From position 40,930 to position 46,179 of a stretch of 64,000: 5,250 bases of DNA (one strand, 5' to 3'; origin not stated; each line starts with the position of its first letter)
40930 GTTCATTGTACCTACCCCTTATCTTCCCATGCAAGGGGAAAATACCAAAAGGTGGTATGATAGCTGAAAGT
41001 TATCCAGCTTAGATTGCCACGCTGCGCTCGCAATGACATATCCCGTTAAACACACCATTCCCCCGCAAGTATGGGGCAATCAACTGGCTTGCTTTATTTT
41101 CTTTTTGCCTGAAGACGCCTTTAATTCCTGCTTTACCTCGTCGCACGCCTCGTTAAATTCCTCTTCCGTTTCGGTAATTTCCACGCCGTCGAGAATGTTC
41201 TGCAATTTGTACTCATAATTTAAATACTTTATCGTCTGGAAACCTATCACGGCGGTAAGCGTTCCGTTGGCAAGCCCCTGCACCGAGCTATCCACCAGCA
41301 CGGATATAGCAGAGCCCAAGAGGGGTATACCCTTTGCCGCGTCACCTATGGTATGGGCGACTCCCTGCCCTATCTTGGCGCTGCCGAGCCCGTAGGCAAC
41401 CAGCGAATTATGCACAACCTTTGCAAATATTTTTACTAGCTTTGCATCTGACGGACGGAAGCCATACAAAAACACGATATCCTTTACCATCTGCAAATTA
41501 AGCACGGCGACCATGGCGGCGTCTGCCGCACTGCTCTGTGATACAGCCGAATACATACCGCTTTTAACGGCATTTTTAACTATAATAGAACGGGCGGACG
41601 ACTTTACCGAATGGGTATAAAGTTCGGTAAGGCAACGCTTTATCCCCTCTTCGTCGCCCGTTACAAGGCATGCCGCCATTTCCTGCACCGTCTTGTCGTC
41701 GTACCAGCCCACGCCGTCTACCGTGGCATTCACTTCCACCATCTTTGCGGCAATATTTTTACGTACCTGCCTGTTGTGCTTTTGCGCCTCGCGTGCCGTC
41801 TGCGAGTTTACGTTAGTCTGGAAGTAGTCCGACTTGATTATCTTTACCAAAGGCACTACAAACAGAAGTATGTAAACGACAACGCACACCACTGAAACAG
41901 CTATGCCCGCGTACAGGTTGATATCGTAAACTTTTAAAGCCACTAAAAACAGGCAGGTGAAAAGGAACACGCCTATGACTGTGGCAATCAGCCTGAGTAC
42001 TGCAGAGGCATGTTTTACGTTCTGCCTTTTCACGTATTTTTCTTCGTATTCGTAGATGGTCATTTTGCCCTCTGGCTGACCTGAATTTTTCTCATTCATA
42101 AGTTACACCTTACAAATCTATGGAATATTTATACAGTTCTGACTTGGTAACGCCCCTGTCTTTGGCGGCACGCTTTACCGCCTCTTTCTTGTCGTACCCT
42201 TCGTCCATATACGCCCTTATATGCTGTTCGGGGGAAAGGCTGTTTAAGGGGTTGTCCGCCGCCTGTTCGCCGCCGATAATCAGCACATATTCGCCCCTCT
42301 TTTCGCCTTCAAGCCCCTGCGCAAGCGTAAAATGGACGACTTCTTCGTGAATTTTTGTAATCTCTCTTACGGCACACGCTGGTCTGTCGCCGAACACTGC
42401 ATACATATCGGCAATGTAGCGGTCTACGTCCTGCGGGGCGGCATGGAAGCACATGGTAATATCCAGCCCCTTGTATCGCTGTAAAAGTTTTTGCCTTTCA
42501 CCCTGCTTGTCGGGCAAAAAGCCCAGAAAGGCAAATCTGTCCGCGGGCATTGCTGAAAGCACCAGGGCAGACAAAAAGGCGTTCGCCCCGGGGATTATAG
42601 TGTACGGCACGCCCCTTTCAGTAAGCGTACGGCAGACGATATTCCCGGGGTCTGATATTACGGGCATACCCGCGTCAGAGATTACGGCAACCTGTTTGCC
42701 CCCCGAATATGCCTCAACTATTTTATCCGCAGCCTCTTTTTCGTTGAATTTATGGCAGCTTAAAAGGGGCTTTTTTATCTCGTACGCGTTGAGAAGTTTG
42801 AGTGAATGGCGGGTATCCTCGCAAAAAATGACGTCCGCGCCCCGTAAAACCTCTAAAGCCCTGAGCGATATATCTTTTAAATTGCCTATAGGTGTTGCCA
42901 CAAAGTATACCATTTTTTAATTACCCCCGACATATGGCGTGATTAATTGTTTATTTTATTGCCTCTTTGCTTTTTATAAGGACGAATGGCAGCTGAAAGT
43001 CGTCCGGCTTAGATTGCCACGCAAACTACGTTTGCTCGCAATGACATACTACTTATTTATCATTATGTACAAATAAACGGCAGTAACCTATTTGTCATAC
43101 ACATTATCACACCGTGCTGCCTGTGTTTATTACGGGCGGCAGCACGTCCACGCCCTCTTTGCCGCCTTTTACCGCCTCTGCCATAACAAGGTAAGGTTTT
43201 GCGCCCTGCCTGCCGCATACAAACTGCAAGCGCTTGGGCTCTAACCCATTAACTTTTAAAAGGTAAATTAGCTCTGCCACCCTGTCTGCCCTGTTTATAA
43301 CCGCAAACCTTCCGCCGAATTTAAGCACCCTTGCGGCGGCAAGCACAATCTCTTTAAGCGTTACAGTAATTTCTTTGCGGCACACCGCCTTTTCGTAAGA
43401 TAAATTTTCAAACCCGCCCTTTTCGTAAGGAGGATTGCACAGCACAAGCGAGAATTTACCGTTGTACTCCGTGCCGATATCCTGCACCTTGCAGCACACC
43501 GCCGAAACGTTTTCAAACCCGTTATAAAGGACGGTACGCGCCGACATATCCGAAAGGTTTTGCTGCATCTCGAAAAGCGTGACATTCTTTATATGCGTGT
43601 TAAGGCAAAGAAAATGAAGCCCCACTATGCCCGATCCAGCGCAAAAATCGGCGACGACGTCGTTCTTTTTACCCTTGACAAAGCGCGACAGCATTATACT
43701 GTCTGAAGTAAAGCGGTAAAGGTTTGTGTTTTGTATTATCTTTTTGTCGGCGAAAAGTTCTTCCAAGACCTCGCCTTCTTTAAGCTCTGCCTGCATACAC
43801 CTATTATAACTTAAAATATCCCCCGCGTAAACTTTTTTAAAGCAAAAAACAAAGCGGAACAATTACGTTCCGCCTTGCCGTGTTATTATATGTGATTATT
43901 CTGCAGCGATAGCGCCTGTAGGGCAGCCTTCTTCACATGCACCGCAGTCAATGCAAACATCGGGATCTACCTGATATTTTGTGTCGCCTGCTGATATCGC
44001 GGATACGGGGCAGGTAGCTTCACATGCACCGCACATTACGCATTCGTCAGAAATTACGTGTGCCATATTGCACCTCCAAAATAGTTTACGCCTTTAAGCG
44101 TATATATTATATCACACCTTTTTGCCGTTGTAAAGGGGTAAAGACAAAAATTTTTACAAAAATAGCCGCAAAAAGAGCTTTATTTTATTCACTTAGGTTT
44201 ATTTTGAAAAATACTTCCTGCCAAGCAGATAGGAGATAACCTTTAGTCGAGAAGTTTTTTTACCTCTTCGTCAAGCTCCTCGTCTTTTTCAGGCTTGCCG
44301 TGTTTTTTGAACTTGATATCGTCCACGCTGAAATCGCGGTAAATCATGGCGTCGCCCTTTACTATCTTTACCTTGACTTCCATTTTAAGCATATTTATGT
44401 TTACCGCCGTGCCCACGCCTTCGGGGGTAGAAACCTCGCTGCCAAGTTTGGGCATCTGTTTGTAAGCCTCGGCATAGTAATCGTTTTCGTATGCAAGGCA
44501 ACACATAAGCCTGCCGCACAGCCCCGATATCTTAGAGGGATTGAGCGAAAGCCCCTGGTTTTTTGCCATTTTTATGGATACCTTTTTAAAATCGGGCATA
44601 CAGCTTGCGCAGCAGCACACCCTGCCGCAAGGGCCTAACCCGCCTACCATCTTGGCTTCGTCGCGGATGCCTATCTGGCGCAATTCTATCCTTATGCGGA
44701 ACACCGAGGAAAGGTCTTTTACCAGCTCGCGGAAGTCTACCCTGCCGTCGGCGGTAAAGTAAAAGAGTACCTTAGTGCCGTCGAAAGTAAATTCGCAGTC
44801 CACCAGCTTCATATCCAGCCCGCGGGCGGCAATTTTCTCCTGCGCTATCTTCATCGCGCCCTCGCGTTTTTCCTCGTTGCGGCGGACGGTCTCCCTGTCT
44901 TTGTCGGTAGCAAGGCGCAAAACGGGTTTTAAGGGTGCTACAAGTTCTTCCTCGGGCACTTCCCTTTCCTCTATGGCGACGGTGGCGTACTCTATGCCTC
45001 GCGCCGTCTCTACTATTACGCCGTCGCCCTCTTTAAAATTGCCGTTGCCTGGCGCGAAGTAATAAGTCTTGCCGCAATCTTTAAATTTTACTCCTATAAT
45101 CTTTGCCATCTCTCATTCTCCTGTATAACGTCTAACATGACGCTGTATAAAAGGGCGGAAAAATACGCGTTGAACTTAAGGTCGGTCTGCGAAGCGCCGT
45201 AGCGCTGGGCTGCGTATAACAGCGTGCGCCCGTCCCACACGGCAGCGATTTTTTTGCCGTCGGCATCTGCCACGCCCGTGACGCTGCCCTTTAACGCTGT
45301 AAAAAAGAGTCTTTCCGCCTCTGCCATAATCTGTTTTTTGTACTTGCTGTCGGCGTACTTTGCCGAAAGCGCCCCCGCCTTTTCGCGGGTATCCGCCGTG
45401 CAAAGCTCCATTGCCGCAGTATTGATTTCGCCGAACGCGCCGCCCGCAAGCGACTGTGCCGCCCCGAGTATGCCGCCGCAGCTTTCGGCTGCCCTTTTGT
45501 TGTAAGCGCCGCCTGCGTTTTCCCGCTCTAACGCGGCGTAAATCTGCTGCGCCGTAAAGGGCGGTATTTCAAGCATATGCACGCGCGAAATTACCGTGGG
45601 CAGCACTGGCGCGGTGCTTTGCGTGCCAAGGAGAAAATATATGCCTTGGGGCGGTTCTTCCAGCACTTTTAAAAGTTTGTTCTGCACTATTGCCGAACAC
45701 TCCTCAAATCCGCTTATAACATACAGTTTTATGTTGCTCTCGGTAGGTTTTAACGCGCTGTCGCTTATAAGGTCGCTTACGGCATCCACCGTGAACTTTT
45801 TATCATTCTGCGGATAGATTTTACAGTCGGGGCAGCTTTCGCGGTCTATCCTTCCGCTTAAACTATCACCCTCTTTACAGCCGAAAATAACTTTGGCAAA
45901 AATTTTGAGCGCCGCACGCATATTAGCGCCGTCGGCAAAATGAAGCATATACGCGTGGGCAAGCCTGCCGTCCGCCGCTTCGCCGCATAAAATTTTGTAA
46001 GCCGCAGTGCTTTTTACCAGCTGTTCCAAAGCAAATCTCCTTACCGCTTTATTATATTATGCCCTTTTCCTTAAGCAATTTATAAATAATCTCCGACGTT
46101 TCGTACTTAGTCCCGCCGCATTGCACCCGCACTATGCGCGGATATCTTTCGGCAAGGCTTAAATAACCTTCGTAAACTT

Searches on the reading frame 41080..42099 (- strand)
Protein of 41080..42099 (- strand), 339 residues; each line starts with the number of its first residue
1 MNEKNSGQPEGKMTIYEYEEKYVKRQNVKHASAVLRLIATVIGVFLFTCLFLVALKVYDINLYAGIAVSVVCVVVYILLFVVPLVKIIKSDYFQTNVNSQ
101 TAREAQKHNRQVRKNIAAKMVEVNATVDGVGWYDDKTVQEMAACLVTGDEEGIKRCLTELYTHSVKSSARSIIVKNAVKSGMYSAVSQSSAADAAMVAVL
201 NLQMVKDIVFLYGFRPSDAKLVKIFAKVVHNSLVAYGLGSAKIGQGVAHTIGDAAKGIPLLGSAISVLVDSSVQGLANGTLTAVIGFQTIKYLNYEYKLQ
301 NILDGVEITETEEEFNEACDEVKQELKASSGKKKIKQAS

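Call 63: search_protein_families(library=pfam, proteins=[window:41080-42099:-], max_evalue=0.00001)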
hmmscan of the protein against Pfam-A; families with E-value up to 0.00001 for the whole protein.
window:41080-42099:- (339 aa): 1 family
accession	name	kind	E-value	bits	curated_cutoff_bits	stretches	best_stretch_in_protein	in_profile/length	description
PF05128.17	DUF697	-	1.4e-16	61.1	27.7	1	159-294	12-136/162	Domain of unknown function (DUF697)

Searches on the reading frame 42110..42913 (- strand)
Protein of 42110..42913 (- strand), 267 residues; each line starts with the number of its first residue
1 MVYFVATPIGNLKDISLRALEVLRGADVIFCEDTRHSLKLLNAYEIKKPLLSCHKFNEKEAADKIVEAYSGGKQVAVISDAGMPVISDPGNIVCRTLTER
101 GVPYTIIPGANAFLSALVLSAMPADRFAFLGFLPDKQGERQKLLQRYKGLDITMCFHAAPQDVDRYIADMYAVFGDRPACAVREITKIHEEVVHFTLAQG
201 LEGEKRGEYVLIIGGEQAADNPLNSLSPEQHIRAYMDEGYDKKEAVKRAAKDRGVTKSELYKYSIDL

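Call 63: search_protein_families(library=pfam, proteins=[window:42110-42913:-], max_evalue=0.00001)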
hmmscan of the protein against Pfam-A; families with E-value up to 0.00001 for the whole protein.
window:42110-42913:- (267 aa): 1 family
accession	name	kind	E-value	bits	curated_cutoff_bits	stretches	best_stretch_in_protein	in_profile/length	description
PF00590.25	TP_methylase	-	1.4e-30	107.2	27.8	1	1-198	1-209/212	Tetrapyrrole (Corrin/Porphyrin) Methylases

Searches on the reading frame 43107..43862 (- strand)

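Call 63: search_protein_families(library=pfam, proteins=[window:43107-43862:-], max_evalue=0.00001)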
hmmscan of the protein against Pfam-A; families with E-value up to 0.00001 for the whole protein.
window:43107-43862:- (251 aa): 1 family
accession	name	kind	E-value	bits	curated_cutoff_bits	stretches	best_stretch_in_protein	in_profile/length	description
PF05175.20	MTS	-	1.1e-10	41.8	23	1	56-191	22-141/170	Methyltransferase small domain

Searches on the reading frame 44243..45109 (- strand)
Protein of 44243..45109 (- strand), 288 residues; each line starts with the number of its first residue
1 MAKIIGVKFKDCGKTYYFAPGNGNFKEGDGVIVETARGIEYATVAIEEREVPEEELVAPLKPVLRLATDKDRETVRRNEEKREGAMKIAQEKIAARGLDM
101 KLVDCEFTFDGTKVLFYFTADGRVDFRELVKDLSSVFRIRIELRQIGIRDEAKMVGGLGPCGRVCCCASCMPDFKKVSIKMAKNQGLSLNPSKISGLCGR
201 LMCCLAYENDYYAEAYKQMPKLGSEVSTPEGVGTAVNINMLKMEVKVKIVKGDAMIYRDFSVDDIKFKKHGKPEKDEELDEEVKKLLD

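Call 63: search_protein_families(library=pfam, proteins=[window:44243-45109:-], max_evalue=0.00001)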
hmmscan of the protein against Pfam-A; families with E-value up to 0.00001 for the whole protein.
window:44243-45109:- (288 aa): 1 family
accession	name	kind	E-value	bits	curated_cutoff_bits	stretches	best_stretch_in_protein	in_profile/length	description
PF04468.17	PSP1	-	3.3e-36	123.9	27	1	61-146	1-86/86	PSP1 C-terminal conserved region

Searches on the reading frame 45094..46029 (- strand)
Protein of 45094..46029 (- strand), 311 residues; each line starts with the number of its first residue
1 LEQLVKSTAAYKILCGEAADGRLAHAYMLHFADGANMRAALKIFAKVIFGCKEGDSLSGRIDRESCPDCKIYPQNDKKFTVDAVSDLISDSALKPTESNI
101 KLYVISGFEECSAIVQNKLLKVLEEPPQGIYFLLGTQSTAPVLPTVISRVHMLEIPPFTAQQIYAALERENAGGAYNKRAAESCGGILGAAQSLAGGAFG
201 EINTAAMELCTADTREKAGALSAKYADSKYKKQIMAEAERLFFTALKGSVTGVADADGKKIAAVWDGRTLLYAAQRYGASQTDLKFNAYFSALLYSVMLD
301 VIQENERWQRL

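Call 63: search_protein_families(library=pfam, proteins=[window:45094-46029:-], max_evalue=0.00001)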
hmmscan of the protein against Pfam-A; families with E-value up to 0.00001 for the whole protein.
window:45094-46029:- (311 aa): 1 family
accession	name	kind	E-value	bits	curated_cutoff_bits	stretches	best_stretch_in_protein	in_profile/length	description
PF13177.12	DNA_pol3_delta2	-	5.3e-27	95.2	27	1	9-158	4-160/161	DNA polymerase III, delta subunit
